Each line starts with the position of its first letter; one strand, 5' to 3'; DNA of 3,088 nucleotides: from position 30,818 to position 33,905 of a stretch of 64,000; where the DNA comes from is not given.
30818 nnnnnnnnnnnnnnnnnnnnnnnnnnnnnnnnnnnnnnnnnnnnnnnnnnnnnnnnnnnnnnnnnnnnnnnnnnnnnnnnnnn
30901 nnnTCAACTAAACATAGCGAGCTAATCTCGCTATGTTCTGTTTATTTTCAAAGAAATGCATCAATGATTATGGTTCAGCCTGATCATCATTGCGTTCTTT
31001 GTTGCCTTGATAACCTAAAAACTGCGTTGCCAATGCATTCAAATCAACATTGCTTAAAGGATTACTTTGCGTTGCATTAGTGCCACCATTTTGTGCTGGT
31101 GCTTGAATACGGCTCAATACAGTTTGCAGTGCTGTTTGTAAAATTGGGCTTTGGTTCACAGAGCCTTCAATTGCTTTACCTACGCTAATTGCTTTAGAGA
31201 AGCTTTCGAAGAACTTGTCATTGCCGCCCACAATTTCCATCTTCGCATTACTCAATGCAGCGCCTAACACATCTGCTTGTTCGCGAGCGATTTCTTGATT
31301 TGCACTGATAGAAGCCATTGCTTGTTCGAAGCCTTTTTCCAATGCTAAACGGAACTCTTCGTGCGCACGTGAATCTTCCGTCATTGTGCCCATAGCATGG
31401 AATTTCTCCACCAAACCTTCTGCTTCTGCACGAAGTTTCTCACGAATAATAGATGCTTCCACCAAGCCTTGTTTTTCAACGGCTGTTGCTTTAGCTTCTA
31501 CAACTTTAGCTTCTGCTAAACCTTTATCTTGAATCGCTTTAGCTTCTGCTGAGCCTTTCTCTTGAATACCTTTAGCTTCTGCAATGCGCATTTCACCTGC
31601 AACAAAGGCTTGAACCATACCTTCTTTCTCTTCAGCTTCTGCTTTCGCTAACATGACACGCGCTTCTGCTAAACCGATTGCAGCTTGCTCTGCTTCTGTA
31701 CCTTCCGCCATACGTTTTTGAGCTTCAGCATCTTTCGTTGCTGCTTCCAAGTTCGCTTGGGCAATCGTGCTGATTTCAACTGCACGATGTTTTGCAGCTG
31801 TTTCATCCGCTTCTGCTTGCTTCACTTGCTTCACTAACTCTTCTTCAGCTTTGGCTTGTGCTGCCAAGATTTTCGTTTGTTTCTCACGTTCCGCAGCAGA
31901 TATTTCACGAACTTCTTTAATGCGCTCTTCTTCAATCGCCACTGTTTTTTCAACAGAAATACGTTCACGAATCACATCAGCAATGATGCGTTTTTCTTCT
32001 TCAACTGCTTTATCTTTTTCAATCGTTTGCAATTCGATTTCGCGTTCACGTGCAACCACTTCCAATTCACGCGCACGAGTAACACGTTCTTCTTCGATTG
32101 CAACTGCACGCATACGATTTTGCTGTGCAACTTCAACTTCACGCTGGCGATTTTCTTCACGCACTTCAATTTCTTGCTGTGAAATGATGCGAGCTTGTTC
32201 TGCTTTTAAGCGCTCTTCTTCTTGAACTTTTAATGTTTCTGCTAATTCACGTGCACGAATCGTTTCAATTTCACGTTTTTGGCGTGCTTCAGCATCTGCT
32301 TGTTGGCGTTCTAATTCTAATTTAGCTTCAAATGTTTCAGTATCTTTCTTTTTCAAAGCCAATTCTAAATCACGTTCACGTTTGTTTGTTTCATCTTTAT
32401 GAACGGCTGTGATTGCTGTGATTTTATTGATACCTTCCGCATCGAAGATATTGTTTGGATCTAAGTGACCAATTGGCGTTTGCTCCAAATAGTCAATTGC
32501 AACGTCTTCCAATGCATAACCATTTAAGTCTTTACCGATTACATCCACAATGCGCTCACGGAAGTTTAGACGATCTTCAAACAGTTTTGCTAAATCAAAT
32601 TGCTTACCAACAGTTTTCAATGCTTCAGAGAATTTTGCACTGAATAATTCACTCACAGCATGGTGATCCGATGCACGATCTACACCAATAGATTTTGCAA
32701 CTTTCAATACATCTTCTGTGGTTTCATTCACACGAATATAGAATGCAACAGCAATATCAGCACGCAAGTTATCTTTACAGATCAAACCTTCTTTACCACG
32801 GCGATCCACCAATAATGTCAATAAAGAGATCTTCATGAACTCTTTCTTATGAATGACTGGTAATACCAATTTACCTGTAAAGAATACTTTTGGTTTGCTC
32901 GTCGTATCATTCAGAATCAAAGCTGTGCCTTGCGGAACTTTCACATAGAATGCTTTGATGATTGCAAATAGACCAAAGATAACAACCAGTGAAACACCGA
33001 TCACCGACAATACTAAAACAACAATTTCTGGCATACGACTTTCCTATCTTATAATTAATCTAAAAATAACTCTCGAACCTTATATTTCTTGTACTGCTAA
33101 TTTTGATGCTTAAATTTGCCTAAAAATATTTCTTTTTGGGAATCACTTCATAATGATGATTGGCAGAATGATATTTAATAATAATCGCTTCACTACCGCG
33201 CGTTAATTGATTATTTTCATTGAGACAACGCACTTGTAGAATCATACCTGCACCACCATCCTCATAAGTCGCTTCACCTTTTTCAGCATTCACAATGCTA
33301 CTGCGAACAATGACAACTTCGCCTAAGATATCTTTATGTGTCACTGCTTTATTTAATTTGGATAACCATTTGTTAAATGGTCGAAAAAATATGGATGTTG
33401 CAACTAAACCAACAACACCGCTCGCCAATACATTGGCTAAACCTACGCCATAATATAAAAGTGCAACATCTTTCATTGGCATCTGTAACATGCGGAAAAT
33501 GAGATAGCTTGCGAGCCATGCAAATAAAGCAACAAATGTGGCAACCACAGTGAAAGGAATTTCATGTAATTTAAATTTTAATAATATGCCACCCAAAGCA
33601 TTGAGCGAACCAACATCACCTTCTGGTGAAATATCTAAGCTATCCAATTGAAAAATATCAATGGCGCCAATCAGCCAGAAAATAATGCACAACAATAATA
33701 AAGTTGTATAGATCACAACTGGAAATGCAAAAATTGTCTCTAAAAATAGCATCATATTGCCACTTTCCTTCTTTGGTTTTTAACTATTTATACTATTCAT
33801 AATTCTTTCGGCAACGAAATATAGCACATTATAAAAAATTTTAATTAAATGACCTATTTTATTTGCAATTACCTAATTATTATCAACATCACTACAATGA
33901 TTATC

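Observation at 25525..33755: Flotillin/NfeD pair co-transcribed with a ~1784-aa coiled-coil MoxR-type AAA+ ATPase: candidate uncharacterised membrane-microdomain-associated system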

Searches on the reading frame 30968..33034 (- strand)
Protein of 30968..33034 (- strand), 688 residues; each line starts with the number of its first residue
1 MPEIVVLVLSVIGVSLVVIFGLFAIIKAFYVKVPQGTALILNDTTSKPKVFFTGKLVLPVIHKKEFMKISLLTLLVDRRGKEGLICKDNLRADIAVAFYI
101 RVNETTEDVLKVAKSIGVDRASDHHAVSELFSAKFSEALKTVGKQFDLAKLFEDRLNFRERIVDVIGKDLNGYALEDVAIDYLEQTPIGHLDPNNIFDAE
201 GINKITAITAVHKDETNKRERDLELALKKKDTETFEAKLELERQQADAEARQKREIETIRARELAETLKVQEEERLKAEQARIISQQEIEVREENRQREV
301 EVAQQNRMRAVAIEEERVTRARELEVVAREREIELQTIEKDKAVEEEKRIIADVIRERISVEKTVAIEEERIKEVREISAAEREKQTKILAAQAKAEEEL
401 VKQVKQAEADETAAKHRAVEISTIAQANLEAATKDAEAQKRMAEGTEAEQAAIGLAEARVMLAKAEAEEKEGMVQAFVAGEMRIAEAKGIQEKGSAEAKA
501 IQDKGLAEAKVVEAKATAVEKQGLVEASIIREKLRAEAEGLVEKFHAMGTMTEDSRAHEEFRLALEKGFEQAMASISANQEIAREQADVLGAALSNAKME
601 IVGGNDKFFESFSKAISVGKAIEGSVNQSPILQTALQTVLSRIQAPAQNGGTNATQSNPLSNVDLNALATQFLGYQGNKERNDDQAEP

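Call 4: search_protein_families(library=pfam, proteins=[window:30968-33034:-], max_evalue=0.01)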
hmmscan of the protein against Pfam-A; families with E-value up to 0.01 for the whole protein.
window:30968-33034:- (688 aa): 0 families

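Call 5: search_protein_families(library=padloc, proteins=[window:30968-33034:-], max_evalue=0.01)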
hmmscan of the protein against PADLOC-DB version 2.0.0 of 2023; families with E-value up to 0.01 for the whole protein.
window:30968-33034:- (688 aa): 0 families

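Call 6: search_protein_families(library=ncbifam, proteins=[window:30968-33034:-], max_evalue=0.1)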
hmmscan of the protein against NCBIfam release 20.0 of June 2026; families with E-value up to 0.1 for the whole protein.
window:30968-33034:- (688 aa): 0 families

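Call 7: search_protein_families(library=pfam, proteins=[window:30968-33034:-], max_evalue=10)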
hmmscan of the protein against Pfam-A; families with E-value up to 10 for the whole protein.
window:30968-33034:- (688 aa): 0 families

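Call 9: search_solved_structures(query=window:30968-33034:-, max_evalue=10)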
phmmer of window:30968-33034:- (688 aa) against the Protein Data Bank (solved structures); distinct sequences matched with E-value up to 10: 1.
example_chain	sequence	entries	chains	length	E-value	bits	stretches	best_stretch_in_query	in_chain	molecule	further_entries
4rx4_H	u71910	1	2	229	2.7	9.9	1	150-203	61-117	8ANC134 Heavy chain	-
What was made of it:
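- Tried and rejected: A single-sequence PDB search also gave nothing (call 9).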

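Call 28: search_solved_structures(query=A1, max_evalue=1)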
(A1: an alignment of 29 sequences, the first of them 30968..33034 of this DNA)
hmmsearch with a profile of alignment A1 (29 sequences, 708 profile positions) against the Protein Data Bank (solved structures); distinct sequences matched with E-value up to 1: 2.
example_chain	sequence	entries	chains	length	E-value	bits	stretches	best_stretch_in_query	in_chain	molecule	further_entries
9bq2_B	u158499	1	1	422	0.0012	20.5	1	417-574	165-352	Flotillin-1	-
9l3g_A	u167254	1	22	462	0.0018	19.9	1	418-574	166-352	Flotillin-1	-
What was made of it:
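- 30968..33034 (-): 688-aa YqiK-like flotillin: N-terminal TM, SPFH region, long Ala/Glu-rich helical region, flotillin-type C-terminus. Orthologue of PA3729/BacD/PaFlo3. Family profile against human flotillin-1 (9bq2) E 0.0012 (call 28).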

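Call 31: search_dna_similar(query=window:30968-33034:-, collection=plasmids, mode=protein, max_rows=15)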
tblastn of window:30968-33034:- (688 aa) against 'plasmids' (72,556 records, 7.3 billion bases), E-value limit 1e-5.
Records with a match: 321; places in all: 321; records where one place covers at least 80% of the query: 13.
Best place of each record, by identity: 60-80% 2; <60% 319.
By first word of the organism name: Escherichia 229; Shigella 27; Shinella 5; Agrobacterium 5; Salmonella 5; Variovorax 4; Paracoccus 4; Streptomyces 3; Thioclava 3; Klebsiella 3; and 25 more.
By predicted mobility (MOB-suite, as given by PLSDB): conjugative 262; non-mobilizable 55; mobilizable 4.
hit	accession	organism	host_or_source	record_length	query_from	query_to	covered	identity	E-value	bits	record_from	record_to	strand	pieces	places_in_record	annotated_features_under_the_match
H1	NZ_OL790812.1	Proteus mirabilis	-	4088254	20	677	96%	63.6%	0e+0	718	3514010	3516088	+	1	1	none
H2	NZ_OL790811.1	Proteus mirabilis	-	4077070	20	677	96%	63.6%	0e+0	718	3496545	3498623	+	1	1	none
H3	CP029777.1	Deinococcus actinosclerus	mixed culture,wastewater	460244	22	636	89%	56.9%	5e-179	573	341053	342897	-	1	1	hypothetical protein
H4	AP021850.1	Deinococcus grandis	-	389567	27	636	89%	56.2%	2e-175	563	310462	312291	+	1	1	hypothetical protein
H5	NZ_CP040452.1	Halomonas sp. PA16-9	-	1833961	20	652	92%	49.8%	3e-152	495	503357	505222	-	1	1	none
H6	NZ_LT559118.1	Nonomuraea gerenzanensis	-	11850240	20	673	95%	46.5%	5e-131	434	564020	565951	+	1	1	none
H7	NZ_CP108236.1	Streptomyces sp. NBC_00080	-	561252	29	670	93%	47.0%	6e-125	416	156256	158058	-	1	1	flotillin family protein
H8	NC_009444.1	Pseudomonas fluorescens SBW25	-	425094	24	645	90%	48.4%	1e-141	465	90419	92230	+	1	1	SPFH domain-containing protein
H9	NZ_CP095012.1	Streptomyces sp. 2P-4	cell culture,mudflats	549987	29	633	88%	47.9%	5e-117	394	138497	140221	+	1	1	flotillin family protein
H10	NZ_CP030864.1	Streptomyces globosus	cell culture,environment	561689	29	633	88%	47.8%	7e-118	396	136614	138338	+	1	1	flotillin family protein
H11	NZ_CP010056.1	Hymenobacter sp. DG25B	single cell,soil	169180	20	634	89%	45.8%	8e-115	387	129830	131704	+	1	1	hypothetical protein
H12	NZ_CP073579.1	Photobacterium sp. GJ3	-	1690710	21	677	95%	33.0%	3e-62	233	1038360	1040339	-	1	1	record has no annotation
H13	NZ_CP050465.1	Vibrio campbellii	single cell,seawater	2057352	30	677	94%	33.5%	3e-62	233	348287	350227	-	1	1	none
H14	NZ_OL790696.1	Escherichia coli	-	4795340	20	442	61%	28.2%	2e-28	130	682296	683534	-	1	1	none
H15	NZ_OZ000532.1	Shinella sp. WSC3-e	-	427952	25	283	38%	36.8%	1e-38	162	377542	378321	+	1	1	flotillin domain-containing protein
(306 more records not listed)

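Call 32: find_homologous_proteins(query=window:30968-33034:-, max_evalue=0.00001)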
Query window:30968-33034:- (688 aa): 7751 proteins with E <= 0.00001 among 8000 candidates; the best 120 are listed.
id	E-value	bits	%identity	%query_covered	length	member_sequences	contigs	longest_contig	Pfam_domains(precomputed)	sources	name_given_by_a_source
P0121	0.0e+0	1379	99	100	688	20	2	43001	-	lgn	-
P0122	0.0e+0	1321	95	100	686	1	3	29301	-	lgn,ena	-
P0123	0.0e+0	1192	85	100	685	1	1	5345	-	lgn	-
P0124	0.0e+0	1024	70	98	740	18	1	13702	-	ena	-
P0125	0.0e+0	1021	76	98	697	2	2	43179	-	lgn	-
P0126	0.0e+0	1017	75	98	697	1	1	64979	-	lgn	-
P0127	0.0e+0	1016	74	98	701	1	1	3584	-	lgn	-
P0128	0.0e+0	1016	75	98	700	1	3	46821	-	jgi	jgi:uncharacterized membrane protein YqiK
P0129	0.0e+0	1016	75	98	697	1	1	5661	-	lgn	-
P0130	0.0e+0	1015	74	99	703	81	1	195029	-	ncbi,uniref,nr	ncbi:hypothetical protein [Gilliamella sp. wkB308]|uniref:hypothetical protein n=1 Tax=Gilliamella s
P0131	0.0e+0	1014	75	96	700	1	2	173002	-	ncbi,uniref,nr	ncbi:hypothetical protein A9G41_09130 [Gilliamella sp. Nev5-1]|uniref:hypothetical protein n=1 Tax=u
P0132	0.0e+0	1013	75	96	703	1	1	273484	-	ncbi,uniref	ncbi:hypothetical protein [Gilliamella sp. CG22]|uniref:hypothetical protein n=1 Tax=Gilliamella sp.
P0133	0.0e+0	1013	75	98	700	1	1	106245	-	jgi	jgi:uncharacterized membrane protein YqiK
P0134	0.0e+0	1012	74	99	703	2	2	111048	-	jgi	jgi:uncharacterized membrane protein YqiK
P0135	0.0e+0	1012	74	99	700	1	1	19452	-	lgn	-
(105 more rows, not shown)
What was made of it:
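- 30968..33034 (-): Homologues are named 'flotillin family protein' or 'YqiK' (calls 31, 32).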

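Call 41: predict_structure(alignment_id=A3)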
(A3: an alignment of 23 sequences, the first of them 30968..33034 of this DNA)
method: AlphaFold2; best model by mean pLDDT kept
length: 688 residues; sequences in the alignment: 23
mean_pLDDT: 53.4   pTM: 0.19
mean pLDDT of the five models: 53.4, 53.1, 52.9, 49.5, 49.3
residues with pLDDT >= 90: 0; 70-90: 108; 50-70: 293; < 50: 287
segments of 3 or more residues with pLDDT < 50: 27-139, 141-143, 148-160, 162-179, 186-203, 208-213, 374-376, 410-412, 440-442, 444-446, 593-624, 644-668, 672-688
pLDDT, mean of each block of 10 residues (from residue 1): 73 78 52 33 34 29 24 30 32 27 33 37 37 46 48 47 43 42 48 43 48 54 59 61 73 74 71 70 71 75 77 76 74 69 71 67 57 49 51 55 51 51 60 58 50 64 68 66 62 57 54 51 56 67 63 61 64 57 52 41 40 47 50 54 41 37 48 41 32
secondary structure, 60 per line:
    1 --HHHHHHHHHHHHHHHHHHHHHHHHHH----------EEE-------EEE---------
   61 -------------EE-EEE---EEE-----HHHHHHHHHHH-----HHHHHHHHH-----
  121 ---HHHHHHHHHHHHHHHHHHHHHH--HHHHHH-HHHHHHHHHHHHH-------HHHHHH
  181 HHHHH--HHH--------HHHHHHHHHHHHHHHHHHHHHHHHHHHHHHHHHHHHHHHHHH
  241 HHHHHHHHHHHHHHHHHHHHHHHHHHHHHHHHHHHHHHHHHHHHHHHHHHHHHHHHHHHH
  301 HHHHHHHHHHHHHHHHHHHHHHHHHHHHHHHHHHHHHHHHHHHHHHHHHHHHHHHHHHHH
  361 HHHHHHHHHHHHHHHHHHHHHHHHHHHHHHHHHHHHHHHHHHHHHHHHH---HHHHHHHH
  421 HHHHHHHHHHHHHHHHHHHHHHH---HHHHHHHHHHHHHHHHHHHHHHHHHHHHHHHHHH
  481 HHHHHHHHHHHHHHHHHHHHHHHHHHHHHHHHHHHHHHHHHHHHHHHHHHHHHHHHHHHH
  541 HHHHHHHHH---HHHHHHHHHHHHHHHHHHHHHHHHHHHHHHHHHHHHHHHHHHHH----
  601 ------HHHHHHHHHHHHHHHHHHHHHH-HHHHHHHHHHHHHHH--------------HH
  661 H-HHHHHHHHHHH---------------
elements in order (helices of 4 or more, strands of 3 or more residues): H3-28 E39-41 E49-51 E77-79 E83-85 H91-101 H107-115 H124-145 H148-153 H155-167 H175-185 H199-409 H413-443 H447-549 H553-596 H607-628 H630-644 H663-673
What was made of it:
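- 30968..33034 (-): The AF2 model was poor, pLDDT 53 (call 41).
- Tried and rejected: The model was unusable and was not fold-searched (call 41).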

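Call 52: get_annotated_region(hit=H3, flank=9000)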
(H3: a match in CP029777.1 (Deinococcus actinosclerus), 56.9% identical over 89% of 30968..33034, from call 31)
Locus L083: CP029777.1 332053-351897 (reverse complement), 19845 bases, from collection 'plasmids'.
description: Deinococcus actinosclerus strain SJTR plasmid unnamed3, complete sequence
organism: Deinococcus actinosclerus (NCBI taxid 1768108)
taxonomy: Bacteria; Deinococcota; Deinococci; Deinococcales; Deinococcaceae; Deinococcus; Deinococcus actinosclerus
host: -; source: mixed culture,wastewater; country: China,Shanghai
typing (MOB-suite, as given by PLSDB): non-mobilizable
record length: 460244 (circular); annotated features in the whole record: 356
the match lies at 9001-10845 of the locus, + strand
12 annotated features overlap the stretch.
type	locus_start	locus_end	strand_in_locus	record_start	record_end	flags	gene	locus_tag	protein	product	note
CDS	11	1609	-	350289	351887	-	-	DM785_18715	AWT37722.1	GGDEF domain-containing protein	-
CDS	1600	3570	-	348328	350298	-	-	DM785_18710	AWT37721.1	hypothetical protein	-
CDS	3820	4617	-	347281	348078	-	modB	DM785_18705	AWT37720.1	molybdate ABC transporter permease subunit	-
CDS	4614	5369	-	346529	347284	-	modA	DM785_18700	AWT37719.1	molybdate ABC transporter substrate-binding protein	-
CDS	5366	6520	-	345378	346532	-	-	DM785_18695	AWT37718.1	XRE family transcriptional regulator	-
CDS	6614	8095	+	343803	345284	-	-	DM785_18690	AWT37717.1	GGDEF domain-containing protein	-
CDS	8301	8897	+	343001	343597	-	-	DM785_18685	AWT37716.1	hypothetical protein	-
CDS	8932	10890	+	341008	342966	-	-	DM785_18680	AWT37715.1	hypothetical protein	-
CDS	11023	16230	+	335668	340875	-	-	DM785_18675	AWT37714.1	DNA repair protein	-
CDS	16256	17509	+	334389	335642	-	-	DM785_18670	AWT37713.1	glycerate kinase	-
CDS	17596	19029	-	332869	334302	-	-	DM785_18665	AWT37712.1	guanine permease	-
CDS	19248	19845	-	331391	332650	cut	-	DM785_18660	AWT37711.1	transcriptional regulator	-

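Call 53: get_annotated_region(hit=H7, flank=9000)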
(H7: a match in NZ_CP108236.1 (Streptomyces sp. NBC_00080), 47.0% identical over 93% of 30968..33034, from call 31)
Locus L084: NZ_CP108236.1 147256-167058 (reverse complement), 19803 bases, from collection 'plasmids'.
description: Streptomyces sp. NBC_00080 plasmid unnamed1, complete sequence
organism: Streptomyces sp. NBC_00080 (NCBI taxid 2975645)
taxonomy: Bacteria; Actinomycetota; Actinomycetes; Kitasatosporales; Streptomycetaceae; Streptomyces; Streptomyces sp. NBC 00080
host: -; source: -; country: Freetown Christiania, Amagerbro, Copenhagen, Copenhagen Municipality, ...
typing (MOB-suite, as given by PLSDB): non-mobilizable; replicon rep_cluster_43
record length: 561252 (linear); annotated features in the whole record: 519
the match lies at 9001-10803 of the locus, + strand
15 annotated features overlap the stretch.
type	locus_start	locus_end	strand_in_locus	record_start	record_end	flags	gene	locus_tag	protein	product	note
CDS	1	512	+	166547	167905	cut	-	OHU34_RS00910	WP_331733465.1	potassium transporter TrkG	GO:0006812 - monoatomic cation transport [Evidence IEA]; GO:0055085 - transmembrane transport [Evidence IEA]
CDS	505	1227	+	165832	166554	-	-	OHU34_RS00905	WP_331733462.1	TrkA family potassium uptake protein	GO:0006813 - potassium ion transport [Evidence IEA]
CDS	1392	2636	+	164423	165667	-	-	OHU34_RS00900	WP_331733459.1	cation:proton antiporter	GO:0006812 - monoatomic cation transport [Evidence IEA]; GO:1902600 - proton transmembrane transport [Evidence IEA]; ...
CDS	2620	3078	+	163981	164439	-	-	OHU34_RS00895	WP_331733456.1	CBS domain-containing protein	-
CDS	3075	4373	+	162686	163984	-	-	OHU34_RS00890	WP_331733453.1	ArsB/NhaD family transporter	-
CDS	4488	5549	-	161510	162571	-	-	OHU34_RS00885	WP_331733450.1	helix-turn-helix domain-containing protein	-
CDS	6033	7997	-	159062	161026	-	-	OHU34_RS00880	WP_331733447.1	NAD-binding protein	GO:0006813 - potassium ion transport [Evidence IEA]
CDS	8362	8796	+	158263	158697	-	-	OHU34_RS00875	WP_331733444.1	hypothetical protein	-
CDS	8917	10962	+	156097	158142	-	-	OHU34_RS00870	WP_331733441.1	flotillin family protein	-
CDS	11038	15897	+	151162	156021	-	-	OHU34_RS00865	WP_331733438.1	DNA repair ATPase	-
CDS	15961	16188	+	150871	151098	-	-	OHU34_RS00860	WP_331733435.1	hypothetical protein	-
CDS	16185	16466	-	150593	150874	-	-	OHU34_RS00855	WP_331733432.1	hypothetical protein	-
CDS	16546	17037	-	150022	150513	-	-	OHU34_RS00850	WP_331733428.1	CBS domain-containing protein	-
CDS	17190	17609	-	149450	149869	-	-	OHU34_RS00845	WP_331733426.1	hypothetical protein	-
CDS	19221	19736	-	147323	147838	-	-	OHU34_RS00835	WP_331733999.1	hypothetical protein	-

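Call 54: get_annotated_region(hit=H8, flank=9000)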
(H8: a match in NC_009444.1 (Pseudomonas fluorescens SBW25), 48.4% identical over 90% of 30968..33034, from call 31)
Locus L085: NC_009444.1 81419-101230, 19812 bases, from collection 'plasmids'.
description: Pseudomonas fluorescens SBW25 plasmid pQBR103, complete sequence
organism: Pseudomonas fluorescens SBW25 (NCBI taxid 216595)
taxonomy: Bacteria; Pseudomonadota; Gammaproteobacteria; Pseudomonadales; Pseudomonadaceae; Pseudomonas; Pseudomonas fluorescens; Pseudomonas fluorescens SBW25
host: -; source: -; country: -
typing (MOB-suite, as given by PLSDB): non-mobilizable; replicon rep_cluster_1081; mating-pair formation MPF_I
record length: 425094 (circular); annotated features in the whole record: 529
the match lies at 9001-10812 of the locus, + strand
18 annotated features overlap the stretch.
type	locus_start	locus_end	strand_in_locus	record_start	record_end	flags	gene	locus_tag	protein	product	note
CDS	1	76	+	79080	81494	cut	-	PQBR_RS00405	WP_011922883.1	UvrD-helicase domain-containing protein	-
CDS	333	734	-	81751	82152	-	-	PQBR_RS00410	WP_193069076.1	hypothetical protein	-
CDS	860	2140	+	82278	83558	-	-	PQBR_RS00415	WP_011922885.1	site-specific DNA-methyltransferase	GO:0006306 - DNA methylation [Evidence IEA]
CDS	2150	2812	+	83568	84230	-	-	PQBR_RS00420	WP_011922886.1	hypothetical protein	-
CDS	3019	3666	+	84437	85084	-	-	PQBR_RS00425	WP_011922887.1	YjfI family protein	-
CDS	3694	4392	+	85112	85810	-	-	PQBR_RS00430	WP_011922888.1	PspA/IM30 family protein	-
CDS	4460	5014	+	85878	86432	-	-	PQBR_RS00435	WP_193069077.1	rhomboid family intramembrane serine protease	-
CDS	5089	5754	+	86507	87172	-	-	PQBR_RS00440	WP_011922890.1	DUF2491 family protein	-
CDS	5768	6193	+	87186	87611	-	-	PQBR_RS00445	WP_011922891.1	DUF350 domain-containing protein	-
CDS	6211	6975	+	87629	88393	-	-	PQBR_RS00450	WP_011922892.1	DUF1190 domain-containing protein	-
CDS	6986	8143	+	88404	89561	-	-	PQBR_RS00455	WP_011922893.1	glutathionylspermidine synthase family protein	-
CDS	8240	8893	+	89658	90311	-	-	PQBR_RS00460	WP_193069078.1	hypothetical protein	-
CDS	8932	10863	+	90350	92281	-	-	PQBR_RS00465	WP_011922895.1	SPFH domain-containing protein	-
CDS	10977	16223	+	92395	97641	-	-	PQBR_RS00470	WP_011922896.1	DNA repair ATPase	-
CDS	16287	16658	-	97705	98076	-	-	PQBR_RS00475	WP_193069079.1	histone-like nucleoid-structuring protein, MvaT/MvaU family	GO:0071824 - protein-DNA complex organization [Evidence IEA]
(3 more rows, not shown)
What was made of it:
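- The same trio occurs in Deinococcus, in Streptomyces and on plasmid pQBR103 (calls 52-54). The module occurs on large plasmids (calls 31, 52-54).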

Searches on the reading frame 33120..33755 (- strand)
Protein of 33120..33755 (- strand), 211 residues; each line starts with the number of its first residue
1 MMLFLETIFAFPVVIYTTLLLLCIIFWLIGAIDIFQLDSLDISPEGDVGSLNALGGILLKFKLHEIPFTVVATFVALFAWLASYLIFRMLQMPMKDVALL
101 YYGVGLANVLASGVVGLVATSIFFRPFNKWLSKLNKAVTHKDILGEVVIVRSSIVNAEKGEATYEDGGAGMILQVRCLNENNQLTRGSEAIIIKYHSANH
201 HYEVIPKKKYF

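Call 4: search_protein_families(library=pfam, proteins=[window:33120-33755:-], max_evalue=0.01)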
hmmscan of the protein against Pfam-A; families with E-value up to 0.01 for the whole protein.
window:33120-33755:- (211 aa): 0 families

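Call 5: search_protein_families(library=padloc, proteins=[window:33120-33755:-], max_evalue=0.01)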
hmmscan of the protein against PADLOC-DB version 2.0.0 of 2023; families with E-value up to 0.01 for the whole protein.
window:33120-33755:- (211 aa): 0 families

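Call 6: search_protein_families(library=ncbifam, proteins=[window:33120-33755:-], max_evalue=0.1)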
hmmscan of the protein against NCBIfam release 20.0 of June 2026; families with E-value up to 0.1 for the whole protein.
window:33120-33755:- (211 aa): 1 family
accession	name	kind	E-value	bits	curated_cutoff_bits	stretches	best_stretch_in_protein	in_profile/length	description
NF037932.1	ocin_sys_WGxF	subfamily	0.023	15.1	40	1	65-104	3-41/59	bacteriocin-like WGxF protein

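Call 7: search_protein_families(library=pfam, proteins=[window:33120-33755:-], max_evalue=10)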
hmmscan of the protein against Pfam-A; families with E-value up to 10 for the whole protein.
window:33120-33755:- (211 aa): 0 families
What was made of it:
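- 33120..33755 (-): 211-aa YqiJ-like (short NfeD-like) inner-membrane protein: three hydrophobic segments plus a C-terminal soluble domain. Orthologue of P. aeruginosa PA3730/BacC. No Pfam or NCBIfam hit (calls 4, 6, 7).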

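Call 29: search_solved_structures(query=A2, max_evalue=10)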
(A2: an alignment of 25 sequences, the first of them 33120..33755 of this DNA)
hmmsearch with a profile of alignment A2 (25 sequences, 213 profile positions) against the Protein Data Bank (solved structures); distinct sequences matched with E-value up to 10: 0.
